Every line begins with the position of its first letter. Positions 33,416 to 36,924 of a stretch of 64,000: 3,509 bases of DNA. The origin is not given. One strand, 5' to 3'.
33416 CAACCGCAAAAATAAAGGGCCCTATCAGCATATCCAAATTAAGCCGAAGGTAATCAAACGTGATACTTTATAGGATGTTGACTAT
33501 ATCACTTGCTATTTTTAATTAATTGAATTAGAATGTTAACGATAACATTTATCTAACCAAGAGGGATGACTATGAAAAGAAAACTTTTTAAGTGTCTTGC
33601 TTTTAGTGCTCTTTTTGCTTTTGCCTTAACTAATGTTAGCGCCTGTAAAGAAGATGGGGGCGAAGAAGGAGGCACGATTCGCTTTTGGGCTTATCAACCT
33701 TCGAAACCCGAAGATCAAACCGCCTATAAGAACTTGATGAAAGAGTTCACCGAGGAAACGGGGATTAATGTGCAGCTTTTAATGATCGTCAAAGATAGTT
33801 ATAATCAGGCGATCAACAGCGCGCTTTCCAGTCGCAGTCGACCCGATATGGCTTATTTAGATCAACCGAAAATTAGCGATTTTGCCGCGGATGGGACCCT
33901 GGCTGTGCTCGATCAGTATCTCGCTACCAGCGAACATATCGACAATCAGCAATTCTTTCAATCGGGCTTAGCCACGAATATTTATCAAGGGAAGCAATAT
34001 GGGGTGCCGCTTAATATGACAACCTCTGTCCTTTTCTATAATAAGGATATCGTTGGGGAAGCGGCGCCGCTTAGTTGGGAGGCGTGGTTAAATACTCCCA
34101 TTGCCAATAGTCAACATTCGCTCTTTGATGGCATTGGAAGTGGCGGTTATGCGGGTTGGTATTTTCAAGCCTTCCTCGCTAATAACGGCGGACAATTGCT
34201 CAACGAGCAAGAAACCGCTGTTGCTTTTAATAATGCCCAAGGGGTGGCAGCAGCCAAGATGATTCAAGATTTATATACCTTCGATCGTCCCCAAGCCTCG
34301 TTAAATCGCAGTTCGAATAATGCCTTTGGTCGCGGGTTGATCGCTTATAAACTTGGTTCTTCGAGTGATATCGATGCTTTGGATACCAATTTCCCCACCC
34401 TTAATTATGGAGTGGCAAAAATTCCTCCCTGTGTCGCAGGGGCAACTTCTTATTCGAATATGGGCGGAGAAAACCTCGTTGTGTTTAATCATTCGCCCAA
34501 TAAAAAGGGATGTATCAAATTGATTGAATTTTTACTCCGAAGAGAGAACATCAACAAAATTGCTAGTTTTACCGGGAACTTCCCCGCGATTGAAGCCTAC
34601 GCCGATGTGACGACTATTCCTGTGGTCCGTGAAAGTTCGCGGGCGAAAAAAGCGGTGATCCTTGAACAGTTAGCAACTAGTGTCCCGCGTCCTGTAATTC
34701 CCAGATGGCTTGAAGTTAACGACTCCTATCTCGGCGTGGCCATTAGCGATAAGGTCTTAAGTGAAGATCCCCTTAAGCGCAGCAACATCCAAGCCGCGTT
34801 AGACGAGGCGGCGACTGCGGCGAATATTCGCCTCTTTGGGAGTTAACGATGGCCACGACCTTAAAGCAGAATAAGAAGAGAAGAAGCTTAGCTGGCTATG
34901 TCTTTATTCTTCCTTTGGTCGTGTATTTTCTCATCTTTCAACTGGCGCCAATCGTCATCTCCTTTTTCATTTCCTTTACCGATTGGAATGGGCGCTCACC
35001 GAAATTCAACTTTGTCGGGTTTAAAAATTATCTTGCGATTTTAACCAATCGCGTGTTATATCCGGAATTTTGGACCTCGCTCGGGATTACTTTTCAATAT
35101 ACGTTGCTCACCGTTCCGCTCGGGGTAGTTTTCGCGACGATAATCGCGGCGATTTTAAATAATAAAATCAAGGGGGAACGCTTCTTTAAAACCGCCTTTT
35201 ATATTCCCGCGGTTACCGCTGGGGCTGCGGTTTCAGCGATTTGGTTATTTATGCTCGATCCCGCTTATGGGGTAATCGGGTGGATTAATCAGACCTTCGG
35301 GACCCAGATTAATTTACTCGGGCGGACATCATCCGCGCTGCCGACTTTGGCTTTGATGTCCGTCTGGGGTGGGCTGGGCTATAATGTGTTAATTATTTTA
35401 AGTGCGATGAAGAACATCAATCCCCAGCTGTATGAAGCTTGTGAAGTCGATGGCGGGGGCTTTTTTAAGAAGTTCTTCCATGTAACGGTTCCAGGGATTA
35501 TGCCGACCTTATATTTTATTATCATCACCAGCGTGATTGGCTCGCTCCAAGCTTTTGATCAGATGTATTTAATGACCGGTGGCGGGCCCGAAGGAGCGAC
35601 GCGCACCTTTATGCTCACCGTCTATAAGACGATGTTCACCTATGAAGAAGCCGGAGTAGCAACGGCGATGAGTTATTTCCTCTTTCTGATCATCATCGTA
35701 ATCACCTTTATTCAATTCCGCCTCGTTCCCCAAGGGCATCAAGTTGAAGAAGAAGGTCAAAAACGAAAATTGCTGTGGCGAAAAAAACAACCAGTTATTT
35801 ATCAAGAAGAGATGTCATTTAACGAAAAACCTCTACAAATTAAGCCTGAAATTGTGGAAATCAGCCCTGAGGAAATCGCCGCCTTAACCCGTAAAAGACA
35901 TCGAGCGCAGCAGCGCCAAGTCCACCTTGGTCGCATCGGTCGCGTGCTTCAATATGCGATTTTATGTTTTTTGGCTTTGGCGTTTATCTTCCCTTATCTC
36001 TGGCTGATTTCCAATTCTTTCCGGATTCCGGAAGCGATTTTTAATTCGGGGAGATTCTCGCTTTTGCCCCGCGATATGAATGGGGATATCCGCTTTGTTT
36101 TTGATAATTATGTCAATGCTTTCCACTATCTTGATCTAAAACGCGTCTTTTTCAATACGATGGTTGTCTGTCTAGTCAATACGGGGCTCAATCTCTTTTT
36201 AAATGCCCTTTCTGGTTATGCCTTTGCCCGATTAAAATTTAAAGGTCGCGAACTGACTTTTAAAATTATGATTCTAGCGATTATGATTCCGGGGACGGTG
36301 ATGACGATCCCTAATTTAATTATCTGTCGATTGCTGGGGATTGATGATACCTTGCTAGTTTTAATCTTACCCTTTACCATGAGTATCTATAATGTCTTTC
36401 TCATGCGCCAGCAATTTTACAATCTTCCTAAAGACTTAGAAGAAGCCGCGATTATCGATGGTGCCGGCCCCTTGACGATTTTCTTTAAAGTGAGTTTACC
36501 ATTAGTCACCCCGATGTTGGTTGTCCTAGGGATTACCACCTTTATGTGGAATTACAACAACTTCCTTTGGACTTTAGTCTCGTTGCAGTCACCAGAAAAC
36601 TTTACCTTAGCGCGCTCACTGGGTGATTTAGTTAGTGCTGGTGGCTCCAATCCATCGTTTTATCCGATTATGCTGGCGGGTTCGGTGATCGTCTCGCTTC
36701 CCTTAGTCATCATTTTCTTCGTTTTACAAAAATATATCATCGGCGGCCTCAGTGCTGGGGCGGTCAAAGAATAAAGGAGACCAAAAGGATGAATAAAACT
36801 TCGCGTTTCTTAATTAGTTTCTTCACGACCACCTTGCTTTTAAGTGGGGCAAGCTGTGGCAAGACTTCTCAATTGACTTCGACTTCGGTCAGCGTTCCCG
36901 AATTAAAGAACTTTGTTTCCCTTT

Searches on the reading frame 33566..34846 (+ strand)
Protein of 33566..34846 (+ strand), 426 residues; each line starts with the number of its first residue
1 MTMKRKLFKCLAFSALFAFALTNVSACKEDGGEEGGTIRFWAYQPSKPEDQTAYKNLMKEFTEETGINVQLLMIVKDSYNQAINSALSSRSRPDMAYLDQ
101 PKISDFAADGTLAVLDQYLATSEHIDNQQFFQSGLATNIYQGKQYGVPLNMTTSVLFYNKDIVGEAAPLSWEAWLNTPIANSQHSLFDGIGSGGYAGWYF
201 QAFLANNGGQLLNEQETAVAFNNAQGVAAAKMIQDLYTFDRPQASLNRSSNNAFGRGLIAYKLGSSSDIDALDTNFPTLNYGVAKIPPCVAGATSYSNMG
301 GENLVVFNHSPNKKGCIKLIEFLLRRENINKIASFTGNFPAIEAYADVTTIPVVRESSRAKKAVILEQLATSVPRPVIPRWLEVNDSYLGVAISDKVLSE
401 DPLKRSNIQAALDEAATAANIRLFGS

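Call 67: search_protein_families(library=pfam, proteins=[window:33566-34846:+], max_evalue=0.001)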
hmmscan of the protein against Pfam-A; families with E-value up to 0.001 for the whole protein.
window:33566-34846:+ (426 aa): 2 families
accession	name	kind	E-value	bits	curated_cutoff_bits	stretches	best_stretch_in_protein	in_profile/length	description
PF13416.11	SBP_bac_8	-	2.9e-30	106.5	27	1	57-347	2-267/279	Bacterial extracellular solute-binding protein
PF01547.30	SBP_bac_1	-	1.4e-26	94.7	26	1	47-327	4-304/307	Bacterial extracellular solute-binding protein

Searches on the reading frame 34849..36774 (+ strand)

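Call 67: search_protein_families(library=pfam, proteins=[window:34849-36774:+], max_evalue=0.001)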
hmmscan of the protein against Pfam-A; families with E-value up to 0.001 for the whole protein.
window:34849-36774:+ (641 aa): 1 family
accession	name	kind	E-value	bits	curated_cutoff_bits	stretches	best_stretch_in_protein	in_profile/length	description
PF00528.27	BPD_transp_1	-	5.7e-20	72.3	26.4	2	456-630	5-178/184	Binding-protein-dependent transport system inner membrane component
